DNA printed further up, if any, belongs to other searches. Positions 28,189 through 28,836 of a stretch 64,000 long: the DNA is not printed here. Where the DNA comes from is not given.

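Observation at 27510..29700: tRNA-Thr islet: two solitary MazF/PemK-like toxin homologs flanking the tRNA, embedded in decayed non-coding DNA with ~110-bp direct repeats and hairpins; no antitoxin genes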

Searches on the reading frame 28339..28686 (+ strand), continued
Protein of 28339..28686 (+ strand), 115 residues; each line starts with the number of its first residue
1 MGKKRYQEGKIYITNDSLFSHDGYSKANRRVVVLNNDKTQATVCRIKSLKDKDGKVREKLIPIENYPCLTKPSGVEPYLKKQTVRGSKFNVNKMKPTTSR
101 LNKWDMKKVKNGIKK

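Call 67: search_protein_families(library=pfam, proteins=[L023:3315-4580:+, L023:474-1898:-, L023:10309-11733:+, L023:11902-14046:+, L023:14068-15132:+, L023:15724-17439:+, L023:17441-18328:+, L023:18321-21929:+, L023:21926-23074:+, L023:23087-25225:+], max_evalue=0.001)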
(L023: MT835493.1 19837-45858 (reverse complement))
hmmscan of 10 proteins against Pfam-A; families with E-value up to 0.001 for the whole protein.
L023:3315-4580:+ (421 aa): 2 families
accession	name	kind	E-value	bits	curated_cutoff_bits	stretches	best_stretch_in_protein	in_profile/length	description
PF00817.25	IMS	-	1.4e-29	103.4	23.2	1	10-160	1-147/148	impB/mucB/samB family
PF11799.13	IMS_C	-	1.4e-13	51.6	20.7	1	255-365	1-108/109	impB/mucB/samB family C-terminal domain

L023:474-1898:- (474 aa): 2 families
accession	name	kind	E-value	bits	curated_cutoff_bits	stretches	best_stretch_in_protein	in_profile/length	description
PF00589.27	Phage_integrase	-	1.1e-22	81.1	27.1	1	272-455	6-167/172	Phage integrase family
PF13102.12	Phage_int_SAM_5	-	1e-05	26.2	22.3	1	197-251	48-98/98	Phage integrase SAM-like domain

L023:10309-11733:+ (474 aa): 0 families

L023:11902-14046:+ (714 aa): 0 families

L023:14068-15132:+ (354 aa): 1 family
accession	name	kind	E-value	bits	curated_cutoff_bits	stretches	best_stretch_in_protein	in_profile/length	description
PF23343.2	REP_ORF2-G2P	-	1.2e-13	51.6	27.8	1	171-290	1-98/99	Replication-associated protein ORF2/G2P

L023:15724-17439:+ (571 aa): 6 families
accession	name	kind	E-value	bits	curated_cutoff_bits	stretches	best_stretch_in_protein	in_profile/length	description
PF01507.26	PAPS_reduct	-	2.4e-30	106.3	22.5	1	175-354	2-174/175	Phosphoadenosine phosphosulfate reductase domain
PF02540.23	NAD_synthase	-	0.00013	21.6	21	1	157-198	3-44/242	NAD synthase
PF12837.12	Fer4_6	-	0.00015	22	25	1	512-530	6-24/24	4Fe-4S binding domain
PF12838.12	Fer4_7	-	0.00024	21.9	27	1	515-552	2-46/52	4Fe-4S dicluster domain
PF00037.32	Fer4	-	0.00032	20.8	21.1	1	512-531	5-24/24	4Fe-4S binding domain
PF13187.11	Fer4_9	-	0.00039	20.8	27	1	514-552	1-45/52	4Fe-4S dicluster domain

L023:17441-18328:+ (295 aa): 1 family
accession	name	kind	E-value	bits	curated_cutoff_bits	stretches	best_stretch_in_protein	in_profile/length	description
PF13182.11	DUF4007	-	1.2e-76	258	27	1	4-285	2-288/288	Protein of unknown function (DUF4007)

L023:18321-21929:+ (1202 aa): 0 families

L023:21926-23074:+ (382 aa): 2 families
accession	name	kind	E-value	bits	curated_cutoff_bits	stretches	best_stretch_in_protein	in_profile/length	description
PF00266.25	Aminotran_5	-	1.2e-71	242.1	21.5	1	5-370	2-371/371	Aminotransferase class-V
PF00155.27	Aminotran_1_2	-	3.1e-08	33.7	19.7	1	53-182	48-187/361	Aminotransferase class I and II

L023:23087-25225:+ (712 aa): 6 families
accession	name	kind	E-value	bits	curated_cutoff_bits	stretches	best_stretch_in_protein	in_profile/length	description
PF04851.21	ResIII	-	2.1e-21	77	22.5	1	250-415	2-164/164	Type III restriction enzyme, res subunit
PF00270.35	DEAD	-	3.6e-14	53.3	26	1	254-415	2-162/167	DEAD/DEAH box helicase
PF00271.37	Helicase_C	-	6.5e-13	49.3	23.5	1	550-633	28-109/110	Helicase conserved C-terminal domain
PF00176.29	SNF2-rel_dom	-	6.2e-07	29.2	24.9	1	263-412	13-162/290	SNF2-related domain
PF13091.12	PLDc_2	-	1.2e-06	28.8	27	1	109-176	57-115/132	PLD-like domain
PF18766.7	SWI2_SNF2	-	1.7e-05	25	26.7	1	259-471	9-208/221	SWI2/SNF2 ATPase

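Call 70: find_encoding_contigs(protein=P0127, flank=5000, max_places=2)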
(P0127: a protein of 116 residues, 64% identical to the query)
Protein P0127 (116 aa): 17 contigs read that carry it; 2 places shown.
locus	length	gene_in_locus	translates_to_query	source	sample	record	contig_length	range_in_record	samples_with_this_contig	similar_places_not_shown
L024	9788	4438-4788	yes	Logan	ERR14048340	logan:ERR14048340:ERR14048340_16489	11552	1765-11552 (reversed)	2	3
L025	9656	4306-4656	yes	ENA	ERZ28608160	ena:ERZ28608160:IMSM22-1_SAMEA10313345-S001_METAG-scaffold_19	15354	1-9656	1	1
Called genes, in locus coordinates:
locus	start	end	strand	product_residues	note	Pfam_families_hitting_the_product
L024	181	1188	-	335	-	PF13310:Virulence_RhuM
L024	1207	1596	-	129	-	PF12844:HTH_19 (weak), PF13560:HTH_31 (weak), PF01381:HTH_3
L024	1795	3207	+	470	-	-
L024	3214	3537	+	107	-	-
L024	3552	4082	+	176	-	-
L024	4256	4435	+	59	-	-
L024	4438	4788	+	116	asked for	-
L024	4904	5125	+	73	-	PF12844:HTH_19 (weak), PF01381:HTH_3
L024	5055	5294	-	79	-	PF12844:HTH_19, PF13560:HTH_31 (weak), PF01381:HTH_3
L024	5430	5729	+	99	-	-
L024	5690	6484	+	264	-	-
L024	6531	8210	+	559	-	PF18981:InlK_D3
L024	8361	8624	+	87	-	-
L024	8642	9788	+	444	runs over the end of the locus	-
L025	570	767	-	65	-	-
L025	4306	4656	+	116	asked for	-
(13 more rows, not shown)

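Call 71: find_encoding_contigs(protein=P0145, flank=8000, max_places=2)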
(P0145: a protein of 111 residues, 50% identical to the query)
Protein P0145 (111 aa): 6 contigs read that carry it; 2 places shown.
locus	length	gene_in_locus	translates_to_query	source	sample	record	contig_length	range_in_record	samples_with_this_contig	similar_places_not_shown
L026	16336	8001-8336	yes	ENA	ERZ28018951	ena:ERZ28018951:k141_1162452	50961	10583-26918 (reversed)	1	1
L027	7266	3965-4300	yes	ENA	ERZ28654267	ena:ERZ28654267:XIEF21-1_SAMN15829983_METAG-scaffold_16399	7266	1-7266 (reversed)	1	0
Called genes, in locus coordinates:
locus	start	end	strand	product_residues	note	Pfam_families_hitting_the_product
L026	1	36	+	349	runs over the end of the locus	PF01719:Rep_OBD, PF00910:RNA_helicase (weak)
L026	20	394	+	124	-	-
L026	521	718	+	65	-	-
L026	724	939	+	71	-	-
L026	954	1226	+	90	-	-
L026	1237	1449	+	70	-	-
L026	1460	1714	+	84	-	-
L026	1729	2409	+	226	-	-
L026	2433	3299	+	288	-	PF00657:Lipase_GDSL, PF13472:Lipase_GDSL_2, PF16255:Lipase_GDSL_lke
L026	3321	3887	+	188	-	-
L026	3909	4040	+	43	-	-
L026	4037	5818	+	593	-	-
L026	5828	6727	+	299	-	-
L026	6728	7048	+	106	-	-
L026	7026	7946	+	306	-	-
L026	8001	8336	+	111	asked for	-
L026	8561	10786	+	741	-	-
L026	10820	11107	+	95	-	-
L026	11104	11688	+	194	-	PF01966:HD (faint)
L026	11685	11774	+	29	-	-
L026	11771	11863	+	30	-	-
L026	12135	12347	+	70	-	PF13443:HTH_26 (weak)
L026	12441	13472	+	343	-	PF13384:HTH_23 (faint), PF13936:HTH_38, PF00665:rve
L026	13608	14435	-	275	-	PF10091:Glycoamylase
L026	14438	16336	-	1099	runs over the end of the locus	PF21958:SOGP_N, PF21250:SOGP_2nd, PF06202:GDE_C, PF17167:Glyco_hydro_94, PF21270:SOGP_4th (weak)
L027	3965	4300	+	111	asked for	-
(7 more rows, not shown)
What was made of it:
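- On tRNA-adjacent integrated element / genomic islet: Integrases are present in related intact elements (calls 67, 71).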

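Call 72: find_encoding_contigs(protein=P0140, flank=5000, max_places=2)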
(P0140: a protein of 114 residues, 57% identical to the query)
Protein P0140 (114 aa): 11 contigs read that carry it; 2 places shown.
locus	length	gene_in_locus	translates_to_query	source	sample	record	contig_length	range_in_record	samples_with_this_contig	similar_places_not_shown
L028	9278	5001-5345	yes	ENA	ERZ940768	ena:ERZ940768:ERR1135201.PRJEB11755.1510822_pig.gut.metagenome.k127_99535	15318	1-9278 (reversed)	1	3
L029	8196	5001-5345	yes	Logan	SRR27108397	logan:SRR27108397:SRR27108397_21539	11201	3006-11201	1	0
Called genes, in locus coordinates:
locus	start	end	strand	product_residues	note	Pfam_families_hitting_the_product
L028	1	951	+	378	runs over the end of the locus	-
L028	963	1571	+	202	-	-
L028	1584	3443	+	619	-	-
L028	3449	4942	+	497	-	-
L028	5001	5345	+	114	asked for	-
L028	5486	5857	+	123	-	-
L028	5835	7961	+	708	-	-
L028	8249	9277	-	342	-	?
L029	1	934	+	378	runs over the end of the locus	-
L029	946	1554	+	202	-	-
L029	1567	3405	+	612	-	-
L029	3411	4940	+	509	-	PF13306:LRR_5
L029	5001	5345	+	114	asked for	-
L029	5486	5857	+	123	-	-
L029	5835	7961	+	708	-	-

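Call 73: find_encoding_contigs(protein=P0132, flank=5000, max_places=2)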
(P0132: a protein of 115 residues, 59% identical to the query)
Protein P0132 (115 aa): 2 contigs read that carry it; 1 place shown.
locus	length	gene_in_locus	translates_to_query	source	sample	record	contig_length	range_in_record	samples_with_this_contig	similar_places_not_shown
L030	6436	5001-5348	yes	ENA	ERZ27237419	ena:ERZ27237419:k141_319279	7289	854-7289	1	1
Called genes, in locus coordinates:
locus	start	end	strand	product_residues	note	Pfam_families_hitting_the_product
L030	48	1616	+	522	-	-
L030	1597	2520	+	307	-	-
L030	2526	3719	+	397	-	-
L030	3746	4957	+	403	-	-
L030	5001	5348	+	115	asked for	-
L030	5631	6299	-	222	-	-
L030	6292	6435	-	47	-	?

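Call 77: find_related_loci(query=A2, collection=metagenome_contigs, flank=3000)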
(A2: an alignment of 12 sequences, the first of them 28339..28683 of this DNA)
Query A2 (115 aa) in metagenome_contigs; peptide patterns used: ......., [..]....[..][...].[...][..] (x = any residue, [..] = any of these).
125 stretches matched a pattern; 22 encode a relative of the query (tblastn E <= 1e-3); 22 distinct loci.
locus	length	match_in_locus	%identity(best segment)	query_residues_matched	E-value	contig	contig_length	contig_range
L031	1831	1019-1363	100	1-115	4e-78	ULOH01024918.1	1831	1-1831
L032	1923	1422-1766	71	1-114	1e-54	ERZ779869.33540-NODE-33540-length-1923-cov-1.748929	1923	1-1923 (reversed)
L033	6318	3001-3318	68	1-106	4e-46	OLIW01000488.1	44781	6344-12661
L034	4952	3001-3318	66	1-106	2e-44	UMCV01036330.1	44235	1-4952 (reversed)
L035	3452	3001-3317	71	11-115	1e-32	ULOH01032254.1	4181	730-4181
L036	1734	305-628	50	3-112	5e-30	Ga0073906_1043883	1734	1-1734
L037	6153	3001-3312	50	6-109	1e-29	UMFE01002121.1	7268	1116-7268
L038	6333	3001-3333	50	1-112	2e-27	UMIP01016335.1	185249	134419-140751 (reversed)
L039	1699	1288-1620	43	3-115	6e-26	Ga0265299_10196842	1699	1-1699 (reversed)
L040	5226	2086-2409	45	3-112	7e-25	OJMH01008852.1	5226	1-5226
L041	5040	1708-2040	44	3-115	1e-24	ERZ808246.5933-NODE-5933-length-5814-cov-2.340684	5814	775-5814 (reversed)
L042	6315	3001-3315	46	3-109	4e-24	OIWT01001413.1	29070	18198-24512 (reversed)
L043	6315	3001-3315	46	3-109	4e-24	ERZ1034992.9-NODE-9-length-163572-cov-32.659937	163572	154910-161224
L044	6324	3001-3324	45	3-112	9e-24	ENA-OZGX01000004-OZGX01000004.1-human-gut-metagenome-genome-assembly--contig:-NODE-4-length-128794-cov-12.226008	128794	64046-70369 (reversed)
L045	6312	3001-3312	46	3-106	6e-23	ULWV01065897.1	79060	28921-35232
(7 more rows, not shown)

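Call 79: search_solved_structures(query=A1, max_evalue=10, show_alignments=3)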
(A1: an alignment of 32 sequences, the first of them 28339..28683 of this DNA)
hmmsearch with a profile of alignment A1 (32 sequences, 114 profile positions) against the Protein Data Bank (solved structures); distinct sequences matched with E-value up to 10: 2.
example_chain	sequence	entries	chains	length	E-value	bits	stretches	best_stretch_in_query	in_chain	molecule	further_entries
2as9_A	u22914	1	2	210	0.29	14.6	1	9-70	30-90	serine protease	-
1z7m_A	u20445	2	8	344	1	12.9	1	36-95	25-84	ATP phosphoribosyltransferase regulatory subunit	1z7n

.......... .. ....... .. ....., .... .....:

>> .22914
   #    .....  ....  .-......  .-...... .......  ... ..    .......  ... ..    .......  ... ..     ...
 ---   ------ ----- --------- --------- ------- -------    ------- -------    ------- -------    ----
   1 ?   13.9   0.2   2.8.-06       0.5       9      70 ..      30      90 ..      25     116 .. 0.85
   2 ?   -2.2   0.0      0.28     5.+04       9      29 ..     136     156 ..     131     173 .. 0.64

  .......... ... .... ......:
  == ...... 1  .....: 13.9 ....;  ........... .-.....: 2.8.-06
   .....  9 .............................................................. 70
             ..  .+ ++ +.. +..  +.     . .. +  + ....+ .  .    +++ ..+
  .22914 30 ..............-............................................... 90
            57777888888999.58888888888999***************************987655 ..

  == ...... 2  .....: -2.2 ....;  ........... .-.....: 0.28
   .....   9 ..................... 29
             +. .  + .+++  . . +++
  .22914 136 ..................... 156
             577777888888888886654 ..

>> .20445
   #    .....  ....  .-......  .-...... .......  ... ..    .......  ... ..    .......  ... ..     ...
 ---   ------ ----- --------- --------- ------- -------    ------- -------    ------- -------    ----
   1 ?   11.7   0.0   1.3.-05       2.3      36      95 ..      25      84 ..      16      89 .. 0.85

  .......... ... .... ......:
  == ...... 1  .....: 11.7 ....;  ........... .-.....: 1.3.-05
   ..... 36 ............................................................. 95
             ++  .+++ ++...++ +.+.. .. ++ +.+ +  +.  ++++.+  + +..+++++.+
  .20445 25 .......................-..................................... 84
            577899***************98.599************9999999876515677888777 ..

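Call 92: search_protein_families(library=pfam, proteins=[L009:6942-7229:+, L016:6819-7124:+, L023:15075-15416:+, L026:10820-11104:+], max_evalue=5)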
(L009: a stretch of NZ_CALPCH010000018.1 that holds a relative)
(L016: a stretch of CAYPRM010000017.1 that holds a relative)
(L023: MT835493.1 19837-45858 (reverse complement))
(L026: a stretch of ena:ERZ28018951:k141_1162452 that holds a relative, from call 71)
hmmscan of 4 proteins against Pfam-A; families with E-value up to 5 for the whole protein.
L009:6942-7229:+ (96 aa): 0 families

L016:6819-7124:+ (102 aa): 0 families

L023:15075-15416:+ (114 aa): 0 families

L026:10820-11104:+ (95 aa): 8 families
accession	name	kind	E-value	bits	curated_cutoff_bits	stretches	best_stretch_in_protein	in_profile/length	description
PF14575.11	EphA2_TM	-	0.044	14.9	28.9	1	10-68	3-56/74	Ephrin type-A receptor 2 transmembrane domain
PF15102.11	TMEM154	-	0.085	13.1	30.3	1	7-39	63-91/153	TMEM154 protein family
PF14208.11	DUF4320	-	0.087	13.4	25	1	12-92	3-81/119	Domain of unknown function (DUF4320)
PF05568.16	ASFV_J13L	-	0.09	13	23.6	1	9-47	32-70/189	African swine fever virus J13L protein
PF05767.17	Pox_A14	-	0.15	12.7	27.7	1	6-42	43-77/93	Poxvirus virion envelope protein A14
PF06667.17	PspB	-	0.16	12.5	25.6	1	9-44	4-40/73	Phage shock protein B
PF00895.25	ATP-synt_8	-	0.23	12.4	23.4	1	13-36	11-33/55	ATP synthase protein 8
PF13800.11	Sigma_reg_N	-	4.9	7.9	26.3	0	10-38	15-48/91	Sigma factor regulator N-terminal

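Call 93: find_homologous_proteins(query=L009:6942-7229:+, max_evalue=0.01)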
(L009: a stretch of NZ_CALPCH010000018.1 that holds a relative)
Query L009:6942-7229:+ (96 aa): 127 proteins with E <= 0.01 among 128 candidates; the best 120 are listed.
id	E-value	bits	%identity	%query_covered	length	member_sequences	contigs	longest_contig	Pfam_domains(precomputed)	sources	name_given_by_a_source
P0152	1.0e-54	201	96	100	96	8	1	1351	-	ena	-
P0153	3.4e-38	148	74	100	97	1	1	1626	-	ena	-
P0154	9.3e-36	140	69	100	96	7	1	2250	-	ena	-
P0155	5.3e-34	135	70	88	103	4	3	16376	-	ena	-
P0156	5.6e-34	134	73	86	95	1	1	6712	-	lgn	-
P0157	5.9e-34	134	73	88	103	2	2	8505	-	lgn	-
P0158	1.1e-33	134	68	97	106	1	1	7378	-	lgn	-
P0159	3.8e-33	132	68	84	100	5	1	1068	-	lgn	-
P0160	8.3e-33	131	68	83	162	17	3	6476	-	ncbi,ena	-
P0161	2.3e-32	129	69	93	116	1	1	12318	-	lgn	-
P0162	2.5e-31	126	66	85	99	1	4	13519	-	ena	-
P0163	9.1e-31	124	67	100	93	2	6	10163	-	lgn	-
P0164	9.3e-31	124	68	94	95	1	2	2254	-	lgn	-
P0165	2.0e-30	123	69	93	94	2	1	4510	-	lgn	-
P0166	2.4e-30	123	71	88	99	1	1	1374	-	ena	-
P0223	3.1e-25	106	63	86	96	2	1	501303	-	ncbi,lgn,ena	-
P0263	4.0e-19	87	50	99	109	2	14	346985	-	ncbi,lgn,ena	-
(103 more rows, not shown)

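Call 96: search_solved_structures(query=A5, max_evalue=10, show_alignments=2)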
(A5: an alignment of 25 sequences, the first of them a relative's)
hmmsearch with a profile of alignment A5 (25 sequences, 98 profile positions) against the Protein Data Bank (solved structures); distinct sequences matched with E-value up to 10: 1.
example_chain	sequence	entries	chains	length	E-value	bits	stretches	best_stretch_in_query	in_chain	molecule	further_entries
9k9w_a9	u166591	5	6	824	1.4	12.4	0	12-41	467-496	Glr1262 protein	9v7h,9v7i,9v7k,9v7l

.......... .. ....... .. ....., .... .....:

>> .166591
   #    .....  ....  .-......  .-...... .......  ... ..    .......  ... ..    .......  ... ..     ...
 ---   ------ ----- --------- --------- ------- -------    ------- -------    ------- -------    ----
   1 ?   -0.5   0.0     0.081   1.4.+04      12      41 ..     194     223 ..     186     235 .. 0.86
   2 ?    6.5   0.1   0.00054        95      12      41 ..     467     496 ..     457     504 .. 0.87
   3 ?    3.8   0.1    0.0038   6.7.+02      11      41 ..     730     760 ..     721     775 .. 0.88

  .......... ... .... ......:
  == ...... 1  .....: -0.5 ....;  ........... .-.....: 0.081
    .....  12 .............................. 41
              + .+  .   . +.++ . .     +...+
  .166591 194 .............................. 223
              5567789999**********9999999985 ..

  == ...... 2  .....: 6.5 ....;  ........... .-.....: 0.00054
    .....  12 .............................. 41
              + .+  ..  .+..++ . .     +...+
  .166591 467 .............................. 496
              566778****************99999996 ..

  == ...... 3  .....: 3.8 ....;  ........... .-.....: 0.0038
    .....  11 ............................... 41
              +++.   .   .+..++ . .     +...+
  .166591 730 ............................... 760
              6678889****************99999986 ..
